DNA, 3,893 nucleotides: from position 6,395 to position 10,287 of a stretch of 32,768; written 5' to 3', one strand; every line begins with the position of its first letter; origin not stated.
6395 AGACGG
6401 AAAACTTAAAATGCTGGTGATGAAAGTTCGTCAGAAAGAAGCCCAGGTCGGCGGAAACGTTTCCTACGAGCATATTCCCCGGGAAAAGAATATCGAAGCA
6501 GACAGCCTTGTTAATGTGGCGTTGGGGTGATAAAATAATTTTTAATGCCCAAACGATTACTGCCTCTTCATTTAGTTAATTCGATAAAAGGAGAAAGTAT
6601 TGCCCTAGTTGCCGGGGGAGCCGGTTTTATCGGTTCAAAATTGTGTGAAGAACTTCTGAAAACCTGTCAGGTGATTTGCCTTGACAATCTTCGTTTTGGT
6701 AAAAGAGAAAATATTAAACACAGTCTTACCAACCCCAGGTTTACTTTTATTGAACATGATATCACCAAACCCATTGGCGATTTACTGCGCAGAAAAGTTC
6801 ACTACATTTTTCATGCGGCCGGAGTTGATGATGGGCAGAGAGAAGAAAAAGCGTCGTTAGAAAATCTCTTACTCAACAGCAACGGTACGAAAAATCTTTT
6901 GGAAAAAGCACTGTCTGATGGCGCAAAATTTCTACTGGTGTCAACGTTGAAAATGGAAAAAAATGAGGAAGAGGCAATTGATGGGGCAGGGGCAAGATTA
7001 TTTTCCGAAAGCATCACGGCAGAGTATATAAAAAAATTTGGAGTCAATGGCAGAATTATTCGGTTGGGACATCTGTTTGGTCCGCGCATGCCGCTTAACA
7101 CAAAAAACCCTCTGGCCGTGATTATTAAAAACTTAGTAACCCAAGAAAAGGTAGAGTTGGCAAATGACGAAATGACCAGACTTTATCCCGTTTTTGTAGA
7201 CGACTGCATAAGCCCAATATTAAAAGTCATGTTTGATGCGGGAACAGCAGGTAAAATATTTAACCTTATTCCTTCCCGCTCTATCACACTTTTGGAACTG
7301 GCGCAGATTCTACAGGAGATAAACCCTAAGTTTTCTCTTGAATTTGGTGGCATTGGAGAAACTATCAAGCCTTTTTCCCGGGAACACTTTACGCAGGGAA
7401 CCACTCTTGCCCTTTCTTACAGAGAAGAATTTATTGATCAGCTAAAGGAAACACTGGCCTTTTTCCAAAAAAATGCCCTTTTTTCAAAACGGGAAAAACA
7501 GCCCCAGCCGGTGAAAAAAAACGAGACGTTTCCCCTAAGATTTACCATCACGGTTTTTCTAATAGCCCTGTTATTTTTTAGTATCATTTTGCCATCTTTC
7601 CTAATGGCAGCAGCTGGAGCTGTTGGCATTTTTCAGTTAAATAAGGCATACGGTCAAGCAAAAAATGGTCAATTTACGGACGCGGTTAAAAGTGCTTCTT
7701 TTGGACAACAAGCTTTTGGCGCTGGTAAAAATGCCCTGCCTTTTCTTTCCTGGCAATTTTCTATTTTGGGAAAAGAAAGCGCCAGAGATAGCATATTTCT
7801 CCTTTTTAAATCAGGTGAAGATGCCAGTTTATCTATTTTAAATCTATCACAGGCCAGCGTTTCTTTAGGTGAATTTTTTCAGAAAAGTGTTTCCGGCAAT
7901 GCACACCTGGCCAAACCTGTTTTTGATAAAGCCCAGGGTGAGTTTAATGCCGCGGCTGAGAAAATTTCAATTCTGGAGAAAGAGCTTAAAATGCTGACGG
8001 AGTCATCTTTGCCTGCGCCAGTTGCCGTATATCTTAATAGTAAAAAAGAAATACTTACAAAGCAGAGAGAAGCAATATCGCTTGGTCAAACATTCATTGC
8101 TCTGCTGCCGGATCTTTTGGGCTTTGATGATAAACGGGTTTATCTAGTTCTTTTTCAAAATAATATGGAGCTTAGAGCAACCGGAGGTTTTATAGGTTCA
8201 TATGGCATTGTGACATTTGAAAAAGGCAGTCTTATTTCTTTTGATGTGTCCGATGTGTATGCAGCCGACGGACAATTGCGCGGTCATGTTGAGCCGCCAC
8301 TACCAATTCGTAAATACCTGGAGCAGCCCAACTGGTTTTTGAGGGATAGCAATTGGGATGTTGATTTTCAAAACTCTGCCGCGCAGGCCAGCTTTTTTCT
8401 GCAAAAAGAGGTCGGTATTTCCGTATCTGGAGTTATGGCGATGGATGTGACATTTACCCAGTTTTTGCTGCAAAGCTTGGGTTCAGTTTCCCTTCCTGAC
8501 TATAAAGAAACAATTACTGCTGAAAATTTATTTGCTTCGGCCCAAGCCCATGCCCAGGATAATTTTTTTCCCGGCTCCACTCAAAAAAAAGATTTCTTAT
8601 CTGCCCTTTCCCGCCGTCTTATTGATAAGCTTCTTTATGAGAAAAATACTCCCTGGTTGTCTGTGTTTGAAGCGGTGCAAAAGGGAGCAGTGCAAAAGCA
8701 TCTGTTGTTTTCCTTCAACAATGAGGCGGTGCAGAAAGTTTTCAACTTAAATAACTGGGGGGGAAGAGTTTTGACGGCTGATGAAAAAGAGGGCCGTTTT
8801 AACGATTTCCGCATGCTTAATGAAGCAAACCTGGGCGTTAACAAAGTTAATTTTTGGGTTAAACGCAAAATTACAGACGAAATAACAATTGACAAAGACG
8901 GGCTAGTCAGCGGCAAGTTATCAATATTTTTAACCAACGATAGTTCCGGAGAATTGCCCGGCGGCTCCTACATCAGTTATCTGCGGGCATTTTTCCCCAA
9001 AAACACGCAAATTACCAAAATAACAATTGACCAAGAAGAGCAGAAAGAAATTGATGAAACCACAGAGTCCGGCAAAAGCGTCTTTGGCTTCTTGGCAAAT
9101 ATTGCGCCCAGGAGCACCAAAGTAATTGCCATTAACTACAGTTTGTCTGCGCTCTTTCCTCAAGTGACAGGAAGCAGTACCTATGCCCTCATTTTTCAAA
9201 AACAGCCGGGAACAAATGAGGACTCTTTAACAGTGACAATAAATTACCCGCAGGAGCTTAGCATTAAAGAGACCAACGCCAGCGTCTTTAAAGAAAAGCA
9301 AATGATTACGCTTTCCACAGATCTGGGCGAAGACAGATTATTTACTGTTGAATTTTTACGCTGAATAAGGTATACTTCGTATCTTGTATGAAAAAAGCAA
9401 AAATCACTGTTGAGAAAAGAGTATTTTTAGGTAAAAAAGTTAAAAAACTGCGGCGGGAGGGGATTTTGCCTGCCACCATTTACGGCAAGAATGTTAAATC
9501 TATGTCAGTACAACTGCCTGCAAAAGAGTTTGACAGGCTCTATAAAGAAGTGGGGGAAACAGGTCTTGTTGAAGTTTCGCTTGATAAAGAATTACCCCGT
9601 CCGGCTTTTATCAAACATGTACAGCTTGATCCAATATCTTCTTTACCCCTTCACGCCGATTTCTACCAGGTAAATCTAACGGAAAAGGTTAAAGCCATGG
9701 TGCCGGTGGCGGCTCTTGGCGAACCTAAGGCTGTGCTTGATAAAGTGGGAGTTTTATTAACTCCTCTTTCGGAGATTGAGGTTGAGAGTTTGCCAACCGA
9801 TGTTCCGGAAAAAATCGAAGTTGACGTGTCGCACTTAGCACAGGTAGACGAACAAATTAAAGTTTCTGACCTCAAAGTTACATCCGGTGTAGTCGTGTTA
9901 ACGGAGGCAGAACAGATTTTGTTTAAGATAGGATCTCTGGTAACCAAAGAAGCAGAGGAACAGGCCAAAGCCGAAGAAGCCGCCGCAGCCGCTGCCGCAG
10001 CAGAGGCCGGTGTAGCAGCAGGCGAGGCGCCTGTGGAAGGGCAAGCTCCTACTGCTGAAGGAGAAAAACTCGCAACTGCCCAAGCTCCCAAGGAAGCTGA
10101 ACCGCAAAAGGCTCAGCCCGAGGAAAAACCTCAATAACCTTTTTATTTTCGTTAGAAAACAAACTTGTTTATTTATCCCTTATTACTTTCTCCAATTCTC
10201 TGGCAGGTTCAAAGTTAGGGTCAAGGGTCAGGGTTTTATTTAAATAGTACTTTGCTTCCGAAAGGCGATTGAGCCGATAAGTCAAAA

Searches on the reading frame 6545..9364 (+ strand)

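Call 36: search_protein_families(library=pfam, proteins=[window:6545-9364:+], max_evalue=0.00001)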
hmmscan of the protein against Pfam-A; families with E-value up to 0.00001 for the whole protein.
window:6545-9364:+ (939 aa): 5 families
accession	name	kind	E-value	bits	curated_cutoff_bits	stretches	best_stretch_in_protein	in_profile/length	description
PF13196.11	DUF4012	-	4.2e-25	89.4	28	1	528-664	1-137/144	Protein of unknown function (DUF4012)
PF01370.27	Epimerase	-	1.4e-21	77.5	20.9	1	20-241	1-239/240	NAD dependent epimerase/dehydratase family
PF16363.11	GDP_Man_Dehyd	-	2.2e-09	37.7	27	1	21-226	1-234/332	GDP-mannose 4,6 dehydratase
PF02719.21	Polysacc_synt_2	-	6e-07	29.4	20.2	1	21-259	2-246/293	Polysaccharide biosynthesis protein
PF01073.25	3Beta_HSD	-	1.2e-06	28.2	22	1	21-134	1-116/280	3-beta hydroxysteroid dehydrogenase/isomerase family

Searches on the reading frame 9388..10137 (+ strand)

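Call 36: search_protein_families(library=pfam, proteins=[window:9388-10137:+], max_evalue=0.00001)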
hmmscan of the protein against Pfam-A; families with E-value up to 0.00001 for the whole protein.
window:9388-10137:+ (249 aa): 2 families
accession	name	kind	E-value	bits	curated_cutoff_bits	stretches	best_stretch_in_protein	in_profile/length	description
PF01386.24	Ribosomal_L25p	-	1.7e-19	70.5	23.6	1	6-92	1-82/82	Ribosomal L25p family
PF14693.11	Ribosomal_TL5_C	-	2.3e-16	60.3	27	1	100-181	1-80/84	Ribosomal protein TL5, C-terminal domain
